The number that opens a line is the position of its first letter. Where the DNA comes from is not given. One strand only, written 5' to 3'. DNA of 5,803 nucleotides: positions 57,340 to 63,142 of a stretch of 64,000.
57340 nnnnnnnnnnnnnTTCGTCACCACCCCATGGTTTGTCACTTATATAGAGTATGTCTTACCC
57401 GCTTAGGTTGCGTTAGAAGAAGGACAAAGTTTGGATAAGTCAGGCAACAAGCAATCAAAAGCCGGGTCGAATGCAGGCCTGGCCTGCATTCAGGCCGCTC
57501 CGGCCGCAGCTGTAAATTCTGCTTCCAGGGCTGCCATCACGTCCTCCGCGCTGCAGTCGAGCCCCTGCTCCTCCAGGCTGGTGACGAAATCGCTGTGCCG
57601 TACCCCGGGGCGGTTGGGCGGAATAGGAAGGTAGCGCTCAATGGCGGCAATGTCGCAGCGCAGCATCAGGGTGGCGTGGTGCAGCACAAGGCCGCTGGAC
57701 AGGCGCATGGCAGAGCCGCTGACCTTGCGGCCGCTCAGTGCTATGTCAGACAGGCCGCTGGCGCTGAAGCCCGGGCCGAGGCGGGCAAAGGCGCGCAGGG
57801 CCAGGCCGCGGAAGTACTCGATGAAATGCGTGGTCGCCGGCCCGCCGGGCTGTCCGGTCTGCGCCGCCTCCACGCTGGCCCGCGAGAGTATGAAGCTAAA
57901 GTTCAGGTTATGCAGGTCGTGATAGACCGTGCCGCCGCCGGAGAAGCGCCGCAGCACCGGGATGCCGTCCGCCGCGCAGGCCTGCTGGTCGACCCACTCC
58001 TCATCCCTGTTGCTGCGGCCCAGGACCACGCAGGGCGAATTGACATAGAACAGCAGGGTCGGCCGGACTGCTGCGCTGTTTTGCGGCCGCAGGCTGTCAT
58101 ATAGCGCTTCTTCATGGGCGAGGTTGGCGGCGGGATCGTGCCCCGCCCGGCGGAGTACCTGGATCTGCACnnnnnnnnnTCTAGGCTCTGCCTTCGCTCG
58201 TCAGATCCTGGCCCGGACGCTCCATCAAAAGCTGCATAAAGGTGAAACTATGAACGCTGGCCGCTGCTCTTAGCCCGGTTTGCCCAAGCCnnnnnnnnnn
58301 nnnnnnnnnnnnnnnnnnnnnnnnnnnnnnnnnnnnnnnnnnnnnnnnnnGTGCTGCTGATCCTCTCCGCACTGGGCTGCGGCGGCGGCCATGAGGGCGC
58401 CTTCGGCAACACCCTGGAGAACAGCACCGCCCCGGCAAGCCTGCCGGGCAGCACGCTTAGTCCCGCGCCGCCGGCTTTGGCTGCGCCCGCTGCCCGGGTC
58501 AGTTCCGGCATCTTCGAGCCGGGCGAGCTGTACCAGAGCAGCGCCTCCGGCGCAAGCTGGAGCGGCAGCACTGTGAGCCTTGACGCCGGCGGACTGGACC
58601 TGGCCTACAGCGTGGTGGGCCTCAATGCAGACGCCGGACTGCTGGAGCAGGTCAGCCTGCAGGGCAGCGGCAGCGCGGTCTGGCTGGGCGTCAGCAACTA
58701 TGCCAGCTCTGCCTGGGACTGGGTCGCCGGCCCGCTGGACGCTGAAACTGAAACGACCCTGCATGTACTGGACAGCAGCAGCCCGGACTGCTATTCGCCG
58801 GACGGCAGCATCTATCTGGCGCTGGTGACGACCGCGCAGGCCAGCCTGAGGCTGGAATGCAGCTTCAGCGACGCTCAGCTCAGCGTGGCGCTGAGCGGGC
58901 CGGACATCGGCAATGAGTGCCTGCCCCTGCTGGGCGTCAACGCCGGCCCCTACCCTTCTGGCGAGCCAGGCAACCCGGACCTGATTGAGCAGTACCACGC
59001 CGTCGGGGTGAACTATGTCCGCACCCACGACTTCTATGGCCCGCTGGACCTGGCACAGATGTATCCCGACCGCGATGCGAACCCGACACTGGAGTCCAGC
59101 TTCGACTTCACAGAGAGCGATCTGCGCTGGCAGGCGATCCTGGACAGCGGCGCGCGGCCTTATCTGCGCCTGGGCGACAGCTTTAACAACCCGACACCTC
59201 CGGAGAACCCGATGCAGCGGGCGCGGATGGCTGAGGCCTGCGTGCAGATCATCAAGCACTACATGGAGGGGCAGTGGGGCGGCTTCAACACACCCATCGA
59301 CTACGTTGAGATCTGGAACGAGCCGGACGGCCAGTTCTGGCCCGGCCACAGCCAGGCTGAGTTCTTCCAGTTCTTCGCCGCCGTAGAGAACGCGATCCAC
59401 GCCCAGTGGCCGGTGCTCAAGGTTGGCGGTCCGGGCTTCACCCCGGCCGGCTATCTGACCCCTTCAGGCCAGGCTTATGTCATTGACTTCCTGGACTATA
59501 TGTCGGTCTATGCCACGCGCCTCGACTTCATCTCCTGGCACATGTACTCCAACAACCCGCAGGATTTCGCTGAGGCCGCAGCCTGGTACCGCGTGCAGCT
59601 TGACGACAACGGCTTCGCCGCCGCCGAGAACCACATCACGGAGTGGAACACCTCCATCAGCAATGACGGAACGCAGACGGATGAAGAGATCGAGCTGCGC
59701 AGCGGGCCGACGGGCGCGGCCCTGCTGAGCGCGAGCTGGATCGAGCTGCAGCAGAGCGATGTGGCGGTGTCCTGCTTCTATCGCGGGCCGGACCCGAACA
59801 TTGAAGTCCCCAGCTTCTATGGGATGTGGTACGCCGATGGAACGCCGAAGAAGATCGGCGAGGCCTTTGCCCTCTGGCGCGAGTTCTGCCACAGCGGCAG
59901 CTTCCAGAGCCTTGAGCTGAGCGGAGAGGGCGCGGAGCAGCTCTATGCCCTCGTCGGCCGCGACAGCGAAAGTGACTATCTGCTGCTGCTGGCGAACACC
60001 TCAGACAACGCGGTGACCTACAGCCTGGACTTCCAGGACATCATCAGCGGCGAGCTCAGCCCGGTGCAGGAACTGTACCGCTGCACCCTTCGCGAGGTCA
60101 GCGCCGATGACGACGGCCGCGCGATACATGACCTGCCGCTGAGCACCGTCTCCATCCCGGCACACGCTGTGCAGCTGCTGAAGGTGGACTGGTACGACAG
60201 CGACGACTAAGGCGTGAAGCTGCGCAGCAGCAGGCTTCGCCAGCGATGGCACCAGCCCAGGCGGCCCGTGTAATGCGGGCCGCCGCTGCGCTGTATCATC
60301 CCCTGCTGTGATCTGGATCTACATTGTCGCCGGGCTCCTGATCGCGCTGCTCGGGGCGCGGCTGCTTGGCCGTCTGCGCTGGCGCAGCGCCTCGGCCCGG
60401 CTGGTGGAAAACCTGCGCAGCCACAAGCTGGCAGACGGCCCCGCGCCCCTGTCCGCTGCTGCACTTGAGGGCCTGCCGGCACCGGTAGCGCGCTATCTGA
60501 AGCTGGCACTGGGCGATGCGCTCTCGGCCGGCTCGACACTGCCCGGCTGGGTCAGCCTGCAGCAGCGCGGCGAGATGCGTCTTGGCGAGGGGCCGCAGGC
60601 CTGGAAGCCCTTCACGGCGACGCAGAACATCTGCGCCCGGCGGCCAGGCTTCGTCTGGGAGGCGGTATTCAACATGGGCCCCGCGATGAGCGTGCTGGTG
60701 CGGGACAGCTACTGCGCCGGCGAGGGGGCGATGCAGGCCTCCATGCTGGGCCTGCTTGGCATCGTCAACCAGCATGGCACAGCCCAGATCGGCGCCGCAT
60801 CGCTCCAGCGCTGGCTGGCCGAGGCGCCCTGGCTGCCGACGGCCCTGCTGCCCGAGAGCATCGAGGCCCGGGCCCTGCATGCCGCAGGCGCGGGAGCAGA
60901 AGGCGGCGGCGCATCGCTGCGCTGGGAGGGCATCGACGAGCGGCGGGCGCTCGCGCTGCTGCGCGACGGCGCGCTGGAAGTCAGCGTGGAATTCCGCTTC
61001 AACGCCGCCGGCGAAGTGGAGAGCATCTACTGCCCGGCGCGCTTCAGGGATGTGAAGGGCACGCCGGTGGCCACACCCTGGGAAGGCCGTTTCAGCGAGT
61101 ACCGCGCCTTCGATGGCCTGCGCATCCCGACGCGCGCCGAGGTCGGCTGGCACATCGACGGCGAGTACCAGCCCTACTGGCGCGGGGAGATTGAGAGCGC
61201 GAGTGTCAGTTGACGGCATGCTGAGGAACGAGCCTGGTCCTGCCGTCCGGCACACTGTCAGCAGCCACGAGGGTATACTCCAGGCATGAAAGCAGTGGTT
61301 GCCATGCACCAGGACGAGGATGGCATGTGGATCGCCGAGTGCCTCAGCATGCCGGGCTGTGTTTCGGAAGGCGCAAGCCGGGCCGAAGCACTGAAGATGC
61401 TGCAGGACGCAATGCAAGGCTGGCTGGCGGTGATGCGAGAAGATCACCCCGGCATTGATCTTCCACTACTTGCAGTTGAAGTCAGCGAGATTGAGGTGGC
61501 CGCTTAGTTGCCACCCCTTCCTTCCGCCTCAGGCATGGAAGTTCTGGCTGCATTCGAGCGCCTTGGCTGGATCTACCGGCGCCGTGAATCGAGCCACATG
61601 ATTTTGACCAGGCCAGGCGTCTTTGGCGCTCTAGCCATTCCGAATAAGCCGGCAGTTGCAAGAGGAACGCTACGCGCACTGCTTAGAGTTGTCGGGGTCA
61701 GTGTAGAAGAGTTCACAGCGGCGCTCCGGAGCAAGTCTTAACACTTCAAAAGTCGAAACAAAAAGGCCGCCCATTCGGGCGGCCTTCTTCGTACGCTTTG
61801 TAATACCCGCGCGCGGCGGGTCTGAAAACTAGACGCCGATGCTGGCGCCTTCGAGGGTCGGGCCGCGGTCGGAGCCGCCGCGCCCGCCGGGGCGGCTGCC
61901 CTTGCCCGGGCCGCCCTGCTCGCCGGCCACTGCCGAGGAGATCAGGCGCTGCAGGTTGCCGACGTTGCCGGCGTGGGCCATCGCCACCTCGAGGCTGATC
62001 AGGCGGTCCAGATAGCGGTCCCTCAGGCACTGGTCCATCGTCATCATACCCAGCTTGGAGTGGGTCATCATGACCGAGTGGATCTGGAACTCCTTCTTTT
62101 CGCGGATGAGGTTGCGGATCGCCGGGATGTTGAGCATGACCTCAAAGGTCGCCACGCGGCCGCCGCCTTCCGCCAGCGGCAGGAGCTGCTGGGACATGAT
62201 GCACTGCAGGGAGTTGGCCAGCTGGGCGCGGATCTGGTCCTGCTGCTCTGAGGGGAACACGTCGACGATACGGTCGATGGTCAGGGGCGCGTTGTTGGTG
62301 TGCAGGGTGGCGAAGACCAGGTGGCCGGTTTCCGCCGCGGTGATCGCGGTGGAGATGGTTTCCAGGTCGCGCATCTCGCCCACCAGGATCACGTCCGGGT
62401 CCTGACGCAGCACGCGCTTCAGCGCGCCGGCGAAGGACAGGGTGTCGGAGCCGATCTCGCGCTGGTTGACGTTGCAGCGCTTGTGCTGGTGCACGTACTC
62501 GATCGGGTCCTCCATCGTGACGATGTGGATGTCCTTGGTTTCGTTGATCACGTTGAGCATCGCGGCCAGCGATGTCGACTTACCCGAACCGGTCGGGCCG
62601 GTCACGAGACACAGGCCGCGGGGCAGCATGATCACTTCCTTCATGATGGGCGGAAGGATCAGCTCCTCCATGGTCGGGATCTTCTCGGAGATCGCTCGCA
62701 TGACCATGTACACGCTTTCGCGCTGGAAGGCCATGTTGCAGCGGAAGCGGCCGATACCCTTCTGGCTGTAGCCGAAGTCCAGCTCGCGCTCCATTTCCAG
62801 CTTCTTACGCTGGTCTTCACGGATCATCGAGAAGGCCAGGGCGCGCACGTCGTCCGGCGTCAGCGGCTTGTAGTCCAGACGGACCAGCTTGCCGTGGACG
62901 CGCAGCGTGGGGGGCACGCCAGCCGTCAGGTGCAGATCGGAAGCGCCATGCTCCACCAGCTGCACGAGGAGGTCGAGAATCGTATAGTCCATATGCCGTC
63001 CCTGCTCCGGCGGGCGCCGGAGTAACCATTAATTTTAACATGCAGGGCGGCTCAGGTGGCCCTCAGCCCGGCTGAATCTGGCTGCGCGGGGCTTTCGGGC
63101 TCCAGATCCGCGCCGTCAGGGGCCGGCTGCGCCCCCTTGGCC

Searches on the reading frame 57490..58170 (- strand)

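Call 18: search_protein_families(library=pfam, proteins=[window:57490-58170:-])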
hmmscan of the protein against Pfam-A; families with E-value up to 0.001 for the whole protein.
window:57490-58170:- (226 aa): 1 family
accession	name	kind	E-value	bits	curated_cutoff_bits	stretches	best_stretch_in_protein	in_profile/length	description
PF21948.1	LplA-B_cat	-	1e-43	150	27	1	12-219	1-199/200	Lipoyl protein ligase A/B catalytic domain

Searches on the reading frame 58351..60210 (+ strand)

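Call 18: search_protein_families(library=pfam, proteins=[window:58351-60210:+])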
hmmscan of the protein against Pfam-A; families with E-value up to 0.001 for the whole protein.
window:58351-60210:+ (619 aa): 2 families
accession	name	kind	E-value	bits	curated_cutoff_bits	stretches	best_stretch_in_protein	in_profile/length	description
PF01229.23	Glyco_hydro_39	-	1.9e-13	50.5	26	1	215-402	43-229/472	Glycosyl hydrolases family 39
PF11790.14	Glyco_hydro_cc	-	0.00069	19.7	21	1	314-444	64-184/237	Glycosyl hydrolase catalytic core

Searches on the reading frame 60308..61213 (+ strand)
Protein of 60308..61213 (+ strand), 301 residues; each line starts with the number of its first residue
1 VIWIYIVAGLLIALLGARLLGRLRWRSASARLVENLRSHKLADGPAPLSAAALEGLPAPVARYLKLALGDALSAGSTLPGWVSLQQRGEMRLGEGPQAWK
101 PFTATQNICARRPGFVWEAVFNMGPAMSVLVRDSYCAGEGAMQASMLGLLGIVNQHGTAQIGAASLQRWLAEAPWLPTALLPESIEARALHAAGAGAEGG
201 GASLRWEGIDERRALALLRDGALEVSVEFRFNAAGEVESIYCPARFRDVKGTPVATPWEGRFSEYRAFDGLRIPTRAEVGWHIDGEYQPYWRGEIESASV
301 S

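Call 20: search_protein_families(library=pfam, proteins=[window:60308-61213:+], max_evalue=0.01)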
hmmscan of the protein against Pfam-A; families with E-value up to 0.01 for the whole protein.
window:60308-61213:+ (301 aa): 2 families
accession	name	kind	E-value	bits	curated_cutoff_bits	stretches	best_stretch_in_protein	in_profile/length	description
PF21900.3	DUF6920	-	3.5e-60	203.7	27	2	54-186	1-128/222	Family of unknown function (DUF6920)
PF20181.5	DUF6544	-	9.1e-57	192.3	25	1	48-293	3-221/221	Family of unknown function (DUF6544)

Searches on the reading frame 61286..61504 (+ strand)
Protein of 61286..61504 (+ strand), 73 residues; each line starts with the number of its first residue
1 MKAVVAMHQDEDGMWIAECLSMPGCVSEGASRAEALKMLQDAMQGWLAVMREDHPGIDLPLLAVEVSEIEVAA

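Call 20: search_protein_families(library=pfam, proteins=[window:61286-61504:+], max_evalue=0.01)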
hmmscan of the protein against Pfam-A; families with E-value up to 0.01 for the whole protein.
window:61286-61504:+ (73 aa): 4 families
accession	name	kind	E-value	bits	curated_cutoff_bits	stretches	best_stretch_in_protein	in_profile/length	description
PF24113.1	DUF7387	-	6.3e-05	23.7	27.9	1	5-44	14-52/85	Family of unknown function (DUF7387)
PF21748.3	UPF0150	-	0.0003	21.1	27.3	1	3-49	10-55/64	UPF0150-like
PF15919.11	HicB_lk_antitox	-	0.00033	21.2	27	1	5-55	3-53/123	HicB_like antitoxin of bacterial toxin-antitoxin system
PF08972.17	DUF1902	-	0.0012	19.4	22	1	6-48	6-48/74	Domain of unknown function (DUF1902)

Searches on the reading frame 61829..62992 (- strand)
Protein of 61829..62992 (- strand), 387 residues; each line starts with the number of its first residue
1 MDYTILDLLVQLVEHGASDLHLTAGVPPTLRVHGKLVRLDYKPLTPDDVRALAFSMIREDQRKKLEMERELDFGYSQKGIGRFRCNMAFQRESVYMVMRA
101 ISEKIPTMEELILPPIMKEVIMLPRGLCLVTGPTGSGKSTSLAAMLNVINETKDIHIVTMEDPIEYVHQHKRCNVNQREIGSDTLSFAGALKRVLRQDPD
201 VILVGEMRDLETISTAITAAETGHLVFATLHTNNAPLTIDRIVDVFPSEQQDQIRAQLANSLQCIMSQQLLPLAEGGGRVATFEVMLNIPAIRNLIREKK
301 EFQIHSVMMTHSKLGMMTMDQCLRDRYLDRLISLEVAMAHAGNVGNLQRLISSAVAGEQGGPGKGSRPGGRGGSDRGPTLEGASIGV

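Call 20: search_protein_families(library=pfam, proteins=[window:61829-62992:-], max_evalue=0.01)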
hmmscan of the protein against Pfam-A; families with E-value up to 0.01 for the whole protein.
window:61829-62992:- (387 aa): 8 families
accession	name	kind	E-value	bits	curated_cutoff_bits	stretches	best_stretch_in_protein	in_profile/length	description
PF00437.27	T2SSE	-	5.2e-49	167.3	24.9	1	117-272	134-279/370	Type II/IV secretion system protein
PF13555.12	AAA_29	-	3.6e-05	23.9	27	1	123-151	20-48/61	P-loop containing region of AAA domain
PF13604.12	AAA_30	-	0.00067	19.9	27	1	117-161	10-47/191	AAA domain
PF13401.12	AAA_22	-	0.0008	20.2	27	1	125-162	5-41/130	AAA domain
PF25199.1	nSTAND_NTPase5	-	0.0013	19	34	1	126-170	42-86/145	Novel STAND NTPase 5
PF13191.12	AAA_16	-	0.0022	18.9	32.6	1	126-156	25-52/167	AAA ATPase domain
PF13476.12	AAA_23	-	0.0032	18.6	27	1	120-145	14-39/201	AAA domain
PF01935.23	DUF87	-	0.0038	17.8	23.2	1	128-170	26-68/220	Helicase HerA, central domain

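Call 42: find_homologous_proteins(query=window:61829-62992:-, max_evalue=1e-80)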
Query window:61829-62992:- (387 aa): 7911 proteins with E <= 1e-80 among 8000 candidates; the best 120 are listed.
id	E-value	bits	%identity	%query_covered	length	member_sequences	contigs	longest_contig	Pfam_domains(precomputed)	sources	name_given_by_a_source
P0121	8.6e-234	793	93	100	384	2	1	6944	PF00437.27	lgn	-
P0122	1.4e-232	789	93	100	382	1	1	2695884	PF00437.27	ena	-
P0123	1.5e-232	789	92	100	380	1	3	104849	PF00437.27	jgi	jgi:twitching motility protein PilT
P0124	8.3e-232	787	91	100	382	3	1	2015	PF00437.27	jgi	-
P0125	1.3e-231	786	91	100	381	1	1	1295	PF00437.27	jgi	jgi:twitching motility protein PilT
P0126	2.1e-231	785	91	100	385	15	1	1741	PF00437.27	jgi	jgi:twitching motility protein PilT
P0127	6.8e-231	784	91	100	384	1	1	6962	PF00437.27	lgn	-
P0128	7.3e-231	784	91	100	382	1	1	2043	PF00437.27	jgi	jgi:twitching motility protein PilT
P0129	1.7e-230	782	90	100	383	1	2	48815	PF00437.27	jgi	jgi:twitching motility protein PilT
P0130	2.8e-230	782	92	100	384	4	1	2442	PF00437.27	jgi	jgi:twitching motility protein PilT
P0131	4.8e-229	778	90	100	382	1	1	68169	PF00437.27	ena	-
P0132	5.4e-229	777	90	100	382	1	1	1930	PF00437.27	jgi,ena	-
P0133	1.2e-228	776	90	100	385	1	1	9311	PF00437.27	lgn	-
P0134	3.9e-228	775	91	100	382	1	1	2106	PF00437.27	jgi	-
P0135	5.4e-228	774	91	100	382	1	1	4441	PF00437.27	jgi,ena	-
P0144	5.2e-226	768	91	100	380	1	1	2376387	PF00437.27,PF13555.13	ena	-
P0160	4.6e-215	732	86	100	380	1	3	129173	PF00437.27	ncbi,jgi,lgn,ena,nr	ncbi:MAG: type IV pili twitching motility protein PilT [Planctomycetales bacterium 4484_113]|nr:MAG:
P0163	2.1e-213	726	85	100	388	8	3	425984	PF00437.27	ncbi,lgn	-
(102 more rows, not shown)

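Call 43: find_encoding_contigs(protein=P0122, flank=10000, max_places=1)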
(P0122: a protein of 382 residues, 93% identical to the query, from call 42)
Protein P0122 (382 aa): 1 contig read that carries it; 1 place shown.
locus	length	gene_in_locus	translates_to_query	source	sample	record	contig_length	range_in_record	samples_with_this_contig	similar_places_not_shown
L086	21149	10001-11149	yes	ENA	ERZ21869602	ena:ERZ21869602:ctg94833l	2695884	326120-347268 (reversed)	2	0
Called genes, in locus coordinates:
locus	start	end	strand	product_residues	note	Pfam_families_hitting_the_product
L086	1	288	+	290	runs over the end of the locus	-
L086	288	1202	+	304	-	-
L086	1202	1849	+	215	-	-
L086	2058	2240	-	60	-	-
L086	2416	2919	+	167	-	-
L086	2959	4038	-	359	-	PF21016:RlmN_N, PF04055:Radical_SAM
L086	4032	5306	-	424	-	-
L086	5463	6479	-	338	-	PF01244:Peptidase_M19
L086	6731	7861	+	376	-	-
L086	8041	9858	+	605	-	PF05157:MshEN, PF00437:T2SSE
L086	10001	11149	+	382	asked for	PF00437:T2SSE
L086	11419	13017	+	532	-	-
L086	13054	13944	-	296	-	PF01261:AP_endonuc_2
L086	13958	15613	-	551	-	PF10079:Rossmann-like_BshC, PF24850:CC_BshC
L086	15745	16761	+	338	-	PF00933:Glyco_hydro_3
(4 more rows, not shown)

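Call 44: find_encoding_contigs(protein=P0160, flank=10000, max_places=1)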
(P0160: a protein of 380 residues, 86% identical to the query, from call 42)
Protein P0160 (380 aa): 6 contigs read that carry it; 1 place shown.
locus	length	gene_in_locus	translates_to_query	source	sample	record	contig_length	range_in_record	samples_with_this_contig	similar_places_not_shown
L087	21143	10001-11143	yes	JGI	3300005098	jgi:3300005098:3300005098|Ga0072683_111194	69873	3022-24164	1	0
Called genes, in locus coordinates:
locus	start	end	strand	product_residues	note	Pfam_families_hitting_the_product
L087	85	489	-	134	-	PF01894:YjbQ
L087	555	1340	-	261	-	PF01925:TauE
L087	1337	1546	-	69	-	-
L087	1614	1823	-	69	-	PF21748:UPF0150 (weak), PF15919:HicB_lk_antitox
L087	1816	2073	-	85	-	PF07927:HicA_toxin (weak)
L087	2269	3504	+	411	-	PF07679:I-set (faint), PF13927:Ig_3 (faint), PF00801:PKD, PF18911:PKD_4 (weak), PF00801:PKD, PF18911:PKD_4, PF22352:K319L-like_PKD (weak)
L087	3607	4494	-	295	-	PF10881:DUF2726 (weak)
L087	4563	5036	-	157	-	-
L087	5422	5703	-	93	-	PF15919:HicB_lk_antitox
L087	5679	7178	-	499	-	PF20695:UbiD_N, PF01977:UbiD, PF20696:UbiD_C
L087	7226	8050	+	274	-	-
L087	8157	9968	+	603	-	PF05157:MshEN, PF00437:T2SSE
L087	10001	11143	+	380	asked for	PF00437:T2SSE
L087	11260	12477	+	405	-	PF28597:T2SSF_N, PF00482:T2SSF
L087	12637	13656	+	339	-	PF07963:N_methyl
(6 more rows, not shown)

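Call 45: find_encoding_contigs(protein=P0123, flank=10000, max_places=1)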
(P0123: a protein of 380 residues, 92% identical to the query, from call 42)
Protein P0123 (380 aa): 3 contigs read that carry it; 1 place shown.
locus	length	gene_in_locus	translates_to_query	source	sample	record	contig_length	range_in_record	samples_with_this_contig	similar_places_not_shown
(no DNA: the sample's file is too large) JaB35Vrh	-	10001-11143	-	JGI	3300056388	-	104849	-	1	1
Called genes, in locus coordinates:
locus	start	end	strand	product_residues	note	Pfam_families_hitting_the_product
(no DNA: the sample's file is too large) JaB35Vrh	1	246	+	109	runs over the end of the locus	PF00085:Thioredoxin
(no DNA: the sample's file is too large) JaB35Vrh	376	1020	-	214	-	-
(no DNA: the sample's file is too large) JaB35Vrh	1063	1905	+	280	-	PF00089:Trypsin, PF13365:Trypsin_2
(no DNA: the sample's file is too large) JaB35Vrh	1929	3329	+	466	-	PF00069:Pkinase, PF07714:PK_Tyr_Ser-Thr, PF03109:ABC1 (weak)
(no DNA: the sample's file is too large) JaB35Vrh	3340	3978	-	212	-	PF13620:CarboxypepD_reg (faint)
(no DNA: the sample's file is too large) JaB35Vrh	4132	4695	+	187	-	PF01765:RRF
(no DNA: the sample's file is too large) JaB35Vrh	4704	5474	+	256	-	PF01255:Prenyltransf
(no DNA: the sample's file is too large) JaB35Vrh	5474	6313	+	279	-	PF01148:CTP_transf_1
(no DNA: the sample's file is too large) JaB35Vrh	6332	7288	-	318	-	PF00107:ADH_zinc_N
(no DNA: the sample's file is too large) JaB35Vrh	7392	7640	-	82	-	-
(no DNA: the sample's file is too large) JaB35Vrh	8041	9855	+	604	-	PF05157:MshEN, PF00437:T2SSE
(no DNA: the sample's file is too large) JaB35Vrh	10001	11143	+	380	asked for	PF00437:T2SSE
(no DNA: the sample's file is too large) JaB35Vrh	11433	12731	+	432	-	PF20539:DUF6754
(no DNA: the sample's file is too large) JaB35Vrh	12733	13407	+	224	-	-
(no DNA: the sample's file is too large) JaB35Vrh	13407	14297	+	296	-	-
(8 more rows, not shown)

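Call 68: find_encoding_contigs(protein=P0144, flank=10000, max_places=1)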
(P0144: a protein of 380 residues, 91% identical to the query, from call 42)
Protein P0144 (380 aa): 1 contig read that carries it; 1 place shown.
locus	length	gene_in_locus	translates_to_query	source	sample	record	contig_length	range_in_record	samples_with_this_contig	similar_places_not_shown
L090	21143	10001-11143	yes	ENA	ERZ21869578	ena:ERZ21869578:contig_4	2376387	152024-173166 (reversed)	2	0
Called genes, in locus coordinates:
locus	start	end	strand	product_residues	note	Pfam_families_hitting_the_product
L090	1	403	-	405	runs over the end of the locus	PF00404:Dockerin_1 (faint)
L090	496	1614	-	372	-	PF21016:RlmN_N, PF04055:Radical_SAM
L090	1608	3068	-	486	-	-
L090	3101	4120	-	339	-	PF01244:Peptidase_M19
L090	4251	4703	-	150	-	PF09954:DUF2188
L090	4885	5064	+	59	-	-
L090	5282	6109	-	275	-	PF01148:CTP_transf_1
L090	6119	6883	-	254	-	PF01255:Prenyltransf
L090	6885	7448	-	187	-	PF01765:RRF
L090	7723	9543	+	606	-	PF05157:MshEN, PF00437:T2SSE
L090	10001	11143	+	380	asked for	PF00437:T2SSE, PF13555:AAA_29 (weak)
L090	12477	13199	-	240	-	PF12686:DUF3800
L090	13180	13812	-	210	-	-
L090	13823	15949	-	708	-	PF00270:DEAD (faint), PF04851:ResIII, PF17757:UvrB_inter, PF27431:UvrB_3rd, PF00271:Helicase_C, PF12344:UvrB, PF02151:UVR (weak)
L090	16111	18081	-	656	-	PF02518:HATPase_c, PF00204:DNA_gyraseB, PF01751:Toprim, PF00986:DNA_gyraseB_C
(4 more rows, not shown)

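Call 69: find_encoding_contigs(protein=P0163, flank=10000, max_places=1)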
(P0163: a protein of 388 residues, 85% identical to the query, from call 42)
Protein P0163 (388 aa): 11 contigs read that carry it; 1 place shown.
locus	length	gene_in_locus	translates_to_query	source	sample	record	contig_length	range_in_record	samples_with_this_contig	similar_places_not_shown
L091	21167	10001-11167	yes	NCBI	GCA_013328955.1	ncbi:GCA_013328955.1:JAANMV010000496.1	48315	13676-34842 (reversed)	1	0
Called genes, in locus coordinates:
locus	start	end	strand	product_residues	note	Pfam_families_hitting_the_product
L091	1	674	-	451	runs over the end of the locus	PF01975:SurE, PF13596:PAS_10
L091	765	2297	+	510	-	-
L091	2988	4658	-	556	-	PF01425:Amidase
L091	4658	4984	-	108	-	-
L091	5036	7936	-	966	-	PF18911:PKD_4 (faint), PF00801:PKD (weak), PF13927:Ig_3 (faint)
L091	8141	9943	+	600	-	PF05157:MshEN, PF00437:T2SSE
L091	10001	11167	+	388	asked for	PF00437:T2SSE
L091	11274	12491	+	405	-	PF28597:T2SSF_N, PF00482:T2SSF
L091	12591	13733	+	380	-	PF00989:PAS, PF08448:PAS_4, PF13188:PAS_8 (weak), PF13426:PAS_9, PF07228:SpoIIE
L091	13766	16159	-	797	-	PF08487:VIT, PF00092:VWA, PF13519:VWA_2, PF13768:VWA_3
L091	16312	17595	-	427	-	PF00275:EPSP_synthase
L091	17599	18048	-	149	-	PF02823:ATP-synt_DE_N, PF00401:ATP-synt_DE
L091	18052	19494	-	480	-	PF02874:ATP-synt_ab_N, PF00006:ATP-synt_ab, PF22919:ATP-synt_VA_C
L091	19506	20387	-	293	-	PF00231:ATP-synt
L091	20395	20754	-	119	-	-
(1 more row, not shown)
